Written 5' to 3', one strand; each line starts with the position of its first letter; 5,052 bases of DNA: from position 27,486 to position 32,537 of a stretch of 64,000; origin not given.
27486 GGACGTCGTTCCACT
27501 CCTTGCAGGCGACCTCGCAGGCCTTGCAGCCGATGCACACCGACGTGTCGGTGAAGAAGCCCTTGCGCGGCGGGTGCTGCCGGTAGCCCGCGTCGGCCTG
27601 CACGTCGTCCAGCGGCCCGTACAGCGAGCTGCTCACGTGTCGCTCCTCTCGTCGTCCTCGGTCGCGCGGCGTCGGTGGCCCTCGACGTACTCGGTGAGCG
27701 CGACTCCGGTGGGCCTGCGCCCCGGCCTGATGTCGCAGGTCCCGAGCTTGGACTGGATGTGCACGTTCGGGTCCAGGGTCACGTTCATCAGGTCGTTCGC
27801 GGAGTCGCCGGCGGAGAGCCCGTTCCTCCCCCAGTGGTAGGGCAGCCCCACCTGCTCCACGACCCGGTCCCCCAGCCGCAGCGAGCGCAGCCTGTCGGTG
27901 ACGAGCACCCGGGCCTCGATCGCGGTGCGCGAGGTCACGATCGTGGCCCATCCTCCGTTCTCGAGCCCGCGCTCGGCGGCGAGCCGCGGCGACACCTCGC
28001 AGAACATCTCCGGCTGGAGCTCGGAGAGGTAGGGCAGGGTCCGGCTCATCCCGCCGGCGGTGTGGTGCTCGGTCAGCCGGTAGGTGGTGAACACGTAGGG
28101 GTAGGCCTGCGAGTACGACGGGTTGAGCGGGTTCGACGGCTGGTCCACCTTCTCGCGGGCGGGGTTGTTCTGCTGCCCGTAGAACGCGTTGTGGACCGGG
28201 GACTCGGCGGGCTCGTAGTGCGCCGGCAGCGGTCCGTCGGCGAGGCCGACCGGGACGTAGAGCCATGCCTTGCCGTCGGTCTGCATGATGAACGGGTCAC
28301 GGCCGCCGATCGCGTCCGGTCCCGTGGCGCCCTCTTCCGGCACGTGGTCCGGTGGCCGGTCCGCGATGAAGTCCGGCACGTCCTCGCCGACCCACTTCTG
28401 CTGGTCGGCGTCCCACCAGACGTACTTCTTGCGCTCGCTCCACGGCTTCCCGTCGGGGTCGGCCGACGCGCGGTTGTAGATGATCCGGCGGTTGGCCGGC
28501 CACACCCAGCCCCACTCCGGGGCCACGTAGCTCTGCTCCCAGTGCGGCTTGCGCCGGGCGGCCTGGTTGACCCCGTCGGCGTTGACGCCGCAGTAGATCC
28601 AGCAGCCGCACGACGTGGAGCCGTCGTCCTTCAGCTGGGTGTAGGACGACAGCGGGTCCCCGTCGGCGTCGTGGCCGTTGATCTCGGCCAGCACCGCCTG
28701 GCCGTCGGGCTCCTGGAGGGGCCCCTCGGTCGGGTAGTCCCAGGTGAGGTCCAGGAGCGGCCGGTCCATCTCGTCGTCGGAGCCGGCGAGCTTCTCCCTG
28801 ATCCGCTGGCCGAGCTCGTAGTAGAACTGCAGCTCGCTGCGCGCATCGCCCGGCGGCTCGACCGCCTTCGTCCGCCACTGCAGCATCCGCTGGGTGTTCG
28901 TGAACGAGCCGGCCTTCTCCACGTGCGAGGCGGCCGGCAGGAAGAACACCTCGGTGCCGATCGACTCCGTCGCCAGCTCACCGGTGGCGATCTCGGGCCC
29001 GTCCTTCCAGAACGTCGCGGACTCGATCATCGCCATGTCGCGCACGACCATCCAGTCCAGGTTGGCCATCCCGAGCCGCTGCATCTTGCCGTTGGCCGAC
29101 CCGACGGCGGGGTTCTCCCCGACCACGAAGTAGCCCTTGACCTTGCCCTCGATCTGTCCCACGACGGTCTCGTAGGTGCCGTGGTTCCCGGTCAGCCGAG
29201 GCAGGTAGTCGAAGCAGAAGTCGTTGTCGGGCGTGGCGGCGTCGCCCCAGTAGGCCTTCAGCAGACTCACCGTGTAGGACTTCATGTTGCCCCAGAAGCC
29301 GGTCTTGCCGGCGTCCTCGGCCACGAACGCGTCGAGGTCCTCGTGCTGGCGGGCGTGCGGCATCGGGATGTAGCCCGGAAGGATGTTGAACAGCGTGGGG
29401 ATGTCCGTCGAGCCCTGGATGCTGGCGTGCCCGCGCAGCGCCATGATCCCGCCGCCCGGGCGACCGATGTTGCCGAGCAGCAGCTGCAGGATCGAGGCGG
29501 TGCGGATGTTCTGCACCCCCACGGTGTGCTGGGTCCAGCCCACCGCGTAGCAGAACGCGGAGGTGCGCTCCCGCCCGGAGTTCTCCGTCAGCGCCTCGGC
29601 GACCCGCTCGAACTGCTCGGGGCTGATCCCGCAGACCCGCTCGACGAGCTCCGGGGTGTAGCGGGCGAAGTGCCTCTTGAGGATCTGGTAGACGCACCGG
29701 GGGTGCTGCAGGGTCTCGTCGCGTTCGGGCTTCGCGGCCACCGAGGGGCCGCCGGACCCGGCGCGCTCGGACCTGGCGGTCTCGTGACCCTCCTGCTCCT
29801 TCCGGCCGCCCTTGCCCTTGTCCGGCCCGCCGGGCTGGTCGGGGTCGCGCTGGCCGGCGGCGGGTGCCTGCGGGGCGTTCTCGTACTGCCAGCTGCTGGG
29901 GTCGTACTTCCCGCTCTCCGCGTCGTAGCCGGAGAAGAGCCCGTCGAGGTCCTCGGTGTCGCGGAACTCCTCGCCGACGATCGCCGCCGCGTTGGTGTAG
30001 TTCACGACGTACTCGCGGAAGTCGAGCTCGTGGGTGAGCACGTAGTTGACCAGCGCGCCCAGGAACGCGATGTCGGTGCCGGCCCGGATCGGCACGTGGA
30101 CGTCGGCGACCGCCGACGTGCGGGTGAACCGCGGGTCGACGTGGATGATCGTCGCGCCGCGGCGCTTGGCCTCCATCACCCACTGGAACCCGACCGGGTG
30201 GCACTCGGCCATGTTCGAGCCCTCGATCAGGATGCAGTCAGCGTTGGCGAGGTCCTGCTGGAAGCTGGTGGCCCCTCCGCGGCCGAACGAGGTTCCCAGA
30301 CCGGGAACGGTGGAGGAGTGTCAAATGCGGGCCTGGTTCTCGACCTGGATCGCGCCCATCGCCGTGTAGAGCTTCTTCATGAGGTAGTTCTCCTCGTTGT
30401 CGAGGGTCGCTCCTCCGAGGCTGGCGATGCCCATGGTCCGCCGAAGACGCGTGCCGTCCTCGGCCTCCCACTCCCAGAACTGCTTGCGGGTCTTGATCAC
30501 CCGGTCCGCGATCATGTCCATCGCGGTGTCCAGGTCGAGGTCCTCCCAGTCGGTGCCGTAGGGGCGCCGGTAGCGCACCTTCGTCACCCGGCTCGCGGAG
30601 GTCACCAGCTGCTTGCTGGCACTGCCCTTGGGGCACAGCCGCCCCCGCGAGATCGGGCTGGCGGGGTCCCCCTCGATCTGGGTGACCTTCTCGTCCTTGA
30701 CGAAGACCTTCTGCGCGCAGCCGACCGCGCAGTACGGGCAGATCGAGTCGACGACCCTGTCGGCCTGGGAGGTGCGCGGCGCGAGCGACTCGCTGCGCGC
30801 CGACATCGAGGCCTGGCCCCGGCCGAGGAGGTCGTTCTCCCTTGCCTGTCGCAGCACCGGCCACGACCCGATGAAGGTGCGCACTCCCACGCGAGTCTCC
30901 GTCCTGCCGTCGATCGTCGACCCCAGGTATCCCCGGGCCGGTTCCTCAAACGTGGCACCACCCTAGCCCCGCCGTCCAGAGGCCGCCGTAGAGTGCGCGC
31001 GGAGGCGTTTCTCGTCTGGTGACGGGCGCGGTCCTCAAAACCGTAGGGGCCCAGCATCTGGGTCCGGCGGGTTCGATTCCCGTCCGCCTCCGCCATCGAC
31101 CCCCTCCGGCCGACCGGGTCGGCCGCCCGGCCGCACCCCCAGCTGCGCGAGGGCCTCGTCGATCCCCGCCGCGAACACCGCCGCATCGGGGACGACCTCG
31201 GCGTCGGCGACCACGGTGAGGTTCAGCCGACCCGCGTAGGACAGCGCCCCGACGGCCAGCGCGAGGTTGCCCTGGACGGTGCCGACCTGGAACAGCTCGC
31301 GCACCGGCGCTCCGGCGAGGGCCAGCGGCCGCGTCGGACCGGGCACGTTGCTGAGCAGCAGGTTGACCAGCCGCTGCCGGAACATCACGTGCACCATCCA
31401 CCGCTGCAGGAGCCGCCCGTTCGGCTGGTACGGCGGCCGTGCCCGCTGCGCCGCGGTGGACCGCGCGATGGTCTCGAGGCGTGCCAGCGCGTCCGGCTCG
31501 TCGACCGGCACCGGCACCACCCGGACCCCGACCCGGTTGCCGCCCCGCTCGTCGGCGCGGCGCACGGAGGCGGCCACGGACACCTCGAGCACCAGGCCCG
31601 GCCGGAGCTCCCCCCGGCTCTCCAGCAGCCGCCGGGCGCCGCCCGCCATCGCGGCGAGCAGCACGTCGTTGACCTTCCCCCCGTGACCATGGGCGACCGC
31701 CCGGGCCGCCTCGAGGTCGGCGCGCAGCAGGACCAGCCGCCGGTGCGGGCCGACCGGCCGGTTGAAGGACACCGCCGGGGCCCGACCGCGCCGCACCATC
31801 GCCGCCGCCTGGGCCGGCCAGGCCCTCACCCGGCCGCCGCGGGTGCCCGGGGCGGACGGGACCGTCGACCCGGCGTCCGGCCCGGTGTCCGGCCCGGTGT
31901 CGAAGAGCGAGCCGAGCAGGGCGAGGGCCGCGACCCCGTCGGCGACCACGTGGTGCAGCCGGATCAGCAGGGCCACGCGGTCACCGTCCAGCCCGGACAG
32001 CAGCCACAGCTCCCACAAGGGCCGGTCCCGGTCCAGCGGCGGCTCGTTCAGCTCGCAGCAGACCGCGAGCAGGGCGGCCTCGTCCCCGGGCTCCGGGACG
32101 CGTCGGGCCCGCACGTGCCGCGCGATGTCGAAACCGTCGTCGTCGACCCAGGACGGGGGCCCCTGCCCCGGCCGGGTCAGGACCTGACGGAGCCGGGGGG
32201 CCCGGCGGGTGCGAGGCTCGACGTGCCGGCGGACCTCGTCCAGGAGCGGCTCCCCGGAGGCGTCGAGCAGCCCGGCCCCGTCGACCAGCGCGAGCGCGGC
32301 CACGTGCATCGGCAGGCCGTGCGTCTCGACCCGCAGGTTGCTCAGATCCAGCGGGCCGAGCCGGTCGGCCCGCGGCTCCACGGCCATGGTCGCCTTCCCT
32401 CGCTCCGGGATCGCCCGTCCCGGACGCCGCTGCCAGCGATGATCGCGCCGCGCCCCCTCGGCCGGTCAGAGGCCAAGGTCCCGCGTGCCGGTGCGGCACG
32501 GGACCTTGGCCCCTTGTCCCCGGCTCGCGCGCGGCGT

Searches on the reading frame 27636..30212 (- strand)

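Call 89: search_protein_families(library=pfam, proteins=[window:27636-30212:-], max_evalue=0.001)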
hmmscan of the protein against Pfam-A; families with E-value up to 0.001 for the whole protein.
window:27636-30212:- (859 aa): 2 families
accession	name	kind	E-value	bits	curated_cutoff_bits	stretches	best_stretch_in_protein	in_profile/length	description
PF00384.28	Molybdopterin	-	6.4e-16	58.8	24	2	3-395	120-296/353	Molybdopterin oxidoreductase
PF01568.27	Molydop_binding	-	1.6e-13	51.1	26.8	1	707-816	2-100/110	Molydopterin dinucleotide binding domain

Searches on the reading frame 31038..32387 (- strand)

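Call 89: search_protein_families(library=pfam, proteins=[window:31038-32387:-], max_evalue=0.001)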
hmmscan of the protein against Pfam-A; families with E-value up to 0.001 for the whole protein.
window:31038-32387:- (450 aa): 2 families
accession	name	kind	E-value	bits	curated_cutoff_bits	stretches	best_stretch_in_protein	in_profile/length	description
PF03007.21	WS_DGAT_cat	-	2.9e-48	165.4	23.6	2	10-176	1-167/263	Wax ester synthase/diacylglycerol acyltransferase catalytic domain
PF06974.18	WS_DGAT_C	-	1.4e-22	80.7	20.7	1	283-416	2-144/145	WS/DGAT C-terminal domain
